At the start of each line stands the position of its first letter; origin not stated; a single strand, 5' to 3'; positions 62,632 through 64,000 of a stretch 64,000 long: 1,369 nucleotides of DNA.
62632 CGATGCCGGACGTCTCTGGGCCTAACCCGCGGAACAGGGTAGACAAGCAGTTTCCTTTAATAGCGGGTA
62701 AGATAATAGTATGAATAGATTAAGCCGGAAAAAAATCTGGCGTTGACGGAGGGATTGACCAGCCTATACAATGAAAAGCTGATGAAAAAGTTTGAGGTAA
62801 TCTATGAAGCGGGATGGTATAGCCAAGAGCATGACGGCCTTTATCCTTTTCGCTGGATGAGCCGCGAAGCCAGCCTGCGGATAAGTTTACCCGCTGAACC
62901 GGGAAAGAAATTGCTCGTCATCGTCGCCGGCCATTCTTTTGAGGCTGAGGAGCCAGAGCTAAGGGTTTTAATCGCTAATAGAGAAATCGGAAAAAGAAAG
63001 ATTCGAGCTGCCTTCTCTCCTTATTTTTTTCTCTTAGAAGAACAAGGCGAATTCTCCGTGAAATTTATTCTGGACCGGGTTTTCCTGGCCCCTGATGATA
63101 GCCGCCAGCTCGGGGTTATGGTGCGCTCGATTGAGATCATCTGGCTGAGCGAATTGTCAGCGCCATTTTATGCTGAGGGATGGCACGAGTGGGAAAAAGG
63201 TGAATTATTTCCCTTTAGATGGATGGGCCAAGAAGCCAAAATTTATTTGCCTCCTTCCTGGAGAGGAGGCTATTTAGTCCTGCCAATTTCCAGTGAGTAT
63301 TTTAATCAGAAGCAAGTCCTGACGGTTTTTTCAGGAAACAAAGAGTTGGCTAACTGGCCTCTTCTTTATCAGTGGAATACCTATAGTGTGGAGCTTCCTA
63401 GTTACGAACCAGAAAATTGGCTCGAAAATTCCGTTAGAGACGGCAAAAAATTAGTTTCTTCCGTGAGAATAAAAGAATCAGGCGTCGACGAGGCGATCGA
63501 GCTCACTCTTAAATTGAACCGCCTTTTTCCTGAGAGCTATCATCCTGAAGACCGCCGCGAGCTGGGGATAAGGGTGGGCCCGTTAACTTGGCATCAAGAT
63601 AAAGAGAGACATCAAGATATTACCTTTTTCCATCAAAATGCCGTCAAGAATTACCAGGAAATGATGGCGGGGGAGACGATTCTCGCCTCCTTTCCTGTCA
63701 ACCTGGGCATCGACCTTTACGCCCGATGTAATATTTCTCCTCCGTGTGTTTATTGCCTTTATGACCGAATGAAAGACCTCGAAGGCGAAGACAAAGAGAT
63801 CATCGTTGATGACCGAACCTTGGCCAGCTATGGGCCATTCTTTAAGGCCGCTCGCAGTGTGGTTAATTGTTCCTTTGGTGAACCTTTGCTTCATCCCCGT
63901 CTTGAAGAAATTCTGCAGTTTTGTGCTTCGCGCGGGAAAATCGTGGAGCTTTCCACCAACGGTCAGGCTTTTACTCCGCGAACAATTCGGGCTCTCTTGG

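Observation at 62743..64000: Leaderless radical SAM gene with CX5CX2C cluster and a novel repeated N-terminal domain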

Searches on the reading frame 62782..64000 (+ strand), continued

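Call 80: find_encoding_contigs(protein=P0064, flank=10000, max_places=1)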
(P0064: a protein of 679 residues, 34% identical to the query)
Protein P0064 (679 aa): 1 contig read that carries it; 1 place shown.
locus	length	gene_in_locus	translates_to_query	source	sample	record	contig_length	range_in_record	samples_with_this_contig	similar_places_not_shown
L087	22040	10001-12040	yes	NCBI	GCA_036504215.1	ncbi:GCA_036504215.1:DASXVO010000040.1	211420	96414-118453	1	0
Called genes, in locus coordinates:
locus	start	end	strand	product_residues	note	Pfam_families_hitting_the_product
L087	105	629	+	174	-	-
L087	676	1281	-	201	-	-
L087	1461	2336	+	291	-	PF14534:DUF4440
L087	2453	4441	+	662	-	PF02129:Peptidase_S15, PF08530:PepX_C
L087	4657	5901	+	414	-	PF00989:PAS, PF13188:PAS_8, PF08448:PAS_4, PF13426:PAS_9, PF08447:PAS_3, PF07730:HisKA_3, PF02518:HATPase_c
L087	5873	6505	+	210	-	PF00072:Response_reg, PF00196:GerE, PF08281:Sigma70_r4_2 (weak)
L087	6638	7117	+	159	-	PF00072:Response_reg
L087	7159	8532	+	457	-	PF00072:Response_reg, PF00158:Sigma54_activat, PF14532:Sigma54_activ_2, PF07728:AAA_5 (weak), PF25601:AAA_lid_14, PF02954:HTH_8 (weak)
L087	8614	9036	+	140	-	PF01402:RHH_1 (weak), PF08753:NikR_C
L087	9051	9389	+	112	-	PF09413:DUF2007, PF24463:DUF7577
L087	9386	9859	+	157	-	PF00383:dCMP_cyt_deam_1, PF14437:MafB19-deam, PF14439:Bd3614-deam (weak)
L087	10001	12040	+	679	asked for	PF04055:Radical_SAM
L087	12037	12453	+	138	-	-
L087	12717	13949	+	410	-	PF00589:Phage_integrase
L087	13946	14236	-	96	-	-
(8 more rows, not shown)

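Call 81: find_encoding_contigs(protein=P0056, flank=10000, max_places=1)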
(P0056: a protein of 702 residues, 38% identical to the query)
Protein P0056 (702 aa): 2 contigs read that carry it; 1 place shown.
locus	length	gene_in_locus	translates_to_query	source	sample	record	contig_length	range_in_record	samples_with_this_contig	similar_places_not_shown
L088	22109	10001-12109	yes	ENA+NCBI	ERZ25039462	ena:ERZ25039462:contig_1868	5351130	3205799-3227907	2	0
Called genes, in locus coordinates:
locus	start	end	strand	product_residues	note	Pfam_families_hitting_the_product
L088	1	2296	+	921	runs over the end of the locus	PF01624:MutS_I, PF05188:MutS_II, PF05192:MutS_III, PF05190:MutS_IV, PF00488:MutS_V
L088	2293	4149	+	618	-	PF10647:Gmad1 (faint), PF07676:PD40 (faint), PF26550:Tricorn_2nd, PF26549:Tricorn_N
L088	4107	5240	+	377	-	-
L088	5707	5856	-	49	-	-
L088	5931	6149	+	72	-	PF00491:Arginase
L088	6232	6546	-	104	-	PF14559:TPR_19 (faint)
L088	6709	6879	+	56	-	-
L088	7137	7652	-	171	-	PF00156:Pribosyltran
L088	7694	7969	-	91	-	PF00708:Acylphosphatase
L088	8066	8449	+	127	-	PF00072:Response_reg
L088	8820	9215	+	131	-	PF00072:Response_reg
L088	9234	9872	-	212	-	-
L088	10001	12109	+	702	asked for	PF04055:Radical_SAM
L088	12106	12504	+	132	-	-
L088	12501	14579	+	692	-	PF01663:Phosphodiest (faint), PF00884:Sulfatase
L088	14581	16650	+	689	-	PF01663:Phosphodiest (faint), PF00884:Sulfatase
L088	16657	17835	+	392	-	PF21751:DACNV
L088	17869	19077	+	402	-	-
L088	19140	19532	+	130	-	PF03965:Penicillinase_R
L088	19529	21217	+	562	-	PF05569:Peptidase_M56, PF13620:CarboxypepD_reg, PF13715:CarbopepD_reg_2 (weak), PF03544:TonB_C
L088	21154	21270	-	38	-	-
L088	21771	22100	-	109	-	-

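Call 82: find_encoding_contigs(protein=P0044, flank=10000, max_places=1)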
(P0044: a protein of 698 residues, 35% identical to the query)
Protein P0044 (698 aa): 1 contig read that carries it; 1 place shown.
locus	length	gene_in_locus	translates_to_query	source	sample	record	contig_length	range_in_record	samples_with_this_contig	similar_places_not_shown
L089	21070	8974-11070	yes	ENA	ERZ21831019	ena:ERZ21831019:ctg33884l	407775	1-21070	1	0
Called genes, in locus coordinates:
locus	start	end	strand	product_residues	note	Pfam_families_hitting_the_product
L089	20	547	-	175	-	PF10741:T2SSM_b (weak)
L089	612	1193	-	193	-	-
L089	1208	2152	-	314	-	PF11104:PilM_2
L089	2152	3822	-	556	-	PF05157:MshEN, PF00437:T2SSE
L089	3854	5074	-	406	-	PF00482:T2SSF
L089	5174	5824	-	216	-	PF01464:SLT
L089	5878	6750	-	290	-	-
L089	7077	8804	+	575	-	PF01464:SLT, PF23446:LysM1_NFP_LYK (faint), PF01476:LysM, PF23473:LysM3_LYK4_5 (faint), PF01476:LysM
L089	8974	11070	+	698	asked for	PF04055:Radical_SAM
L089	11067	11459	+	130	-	-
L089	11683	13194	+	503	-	PF13541:ChlI, PF00158:Sigma54_activat (faint), PF01078:Mg_chelatase, PF07728:AAA_5 (faint), PF00493:MCM (weak), PF13335:Mg_chelatase_C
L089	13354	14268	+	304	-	PF01551:Peptidase_M23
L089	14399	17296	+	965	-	PF07517:SecA_DEAD, PF00270:DEAD (faint), PF01043:SecA_PP_bind, PF21090:P-loop_SecA, PF07516:SecA_SW, PF02810:SEC-C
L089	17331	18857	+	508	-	PF00478:IMPDH, PF00571:CBS, PF01070:FMN_dh (weak), PF03060:NMO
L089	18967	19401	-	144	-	PF02367:TsaE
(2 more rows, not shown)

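Call 85: search_protein_families(library=ncbifam, proteins=[L001:7659-9281:-, L088:12501-14576:+, L088:14581-16647:+, L088:16657-17832:+, L088:17869-19074:+, L002:13794-14657:-], max_evalue=0.001)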
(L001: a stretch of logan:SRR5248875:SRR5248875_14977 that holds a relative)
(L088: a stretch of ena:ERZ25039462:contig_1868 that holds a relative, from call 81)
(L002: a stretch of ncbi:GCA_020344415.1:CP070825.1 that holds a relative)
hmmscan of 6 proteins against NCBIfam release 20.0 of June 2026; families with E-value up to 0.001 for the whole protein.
L001:7659-9281:- (540 aa): 5 families
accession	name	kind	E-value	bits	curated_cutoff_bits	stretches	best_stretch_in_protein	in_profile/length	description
NF010322.0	PRK13759.1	equivalog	1.2e-33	116.3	481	2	320-512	266-457/486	arylsulfatase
TIGR03417.1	chol_sulfatase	equivalog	6.1e-27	94.6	433.45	2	318-510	249-437/500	choline-sulfatase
NF052527.1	Mn_arylsulf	exception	1.3e-20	73.8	850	2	324-512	267-451/479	manganese-dependent arylsulfatase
NF045661.1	HdlasePehA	equivalog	4.7e-19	68.4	900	2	318-440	278-394/506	phosphoric/sulfuric ester hydrolase PehA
NF053595.1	LptchSynLtaSGpos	equivalog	1.7e-05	23.6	970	1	321-423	427-528/626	lipoteichoic acid synthase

L088:12501-14576:+ (692 aa): 5 families
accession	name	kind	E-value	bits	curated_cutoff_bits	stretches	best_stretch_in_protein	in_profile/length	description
NF045661.1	HdlasePehA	equivalog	1.9e-13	49.9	900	1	411-511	290-390/506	phosphoric/sulfuric ester hydrolase PehA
NF010322.0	PRK13759.1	equivalog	1.1e-10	40.7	481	1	408-511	273-378/486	arylsulfatase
TIGR03417.1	chol_sulfatase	equivalog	3.1e-10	39.5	433.45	1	402-512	252-363/500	choline-sulfatase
NF053595.1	LptchSynLtaSGpos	equivalog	2e-05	23.4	970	1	394-497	418-527/626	lipoteichoic acid synthase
NF038282.1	LapC_YejM_PbgA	exception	6.6e-05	21.4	825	1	401-496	410-500/584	LPS biosynthesis-modulating metalloenzyme YejM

L088:14581-16647:+ (689 aa): 3 families
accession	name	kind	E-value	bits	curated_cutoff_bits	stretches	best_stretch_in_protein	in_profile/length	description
TIGR03417.1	chol_sulfatase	equivalog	5.2e-09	35.5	433.45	1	411-500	262-349/500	choline-sulfatase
NF045661.1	HdlasePehA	equivalog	4.5e-08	32.1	900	1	411-510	291-390/506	phosphoric/sulfuric ester hydrolase PehA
NF010322.0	PRK13759.1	equivalog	6.3e-06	24.9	481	1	408-509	274-377/486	arylsulfatase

L088:16657-17832:+ (392 aa): 0 families

L088:17869-19074:+ (402 aa): 0 families

L002:13794-14657:- (288 aa): 0 families
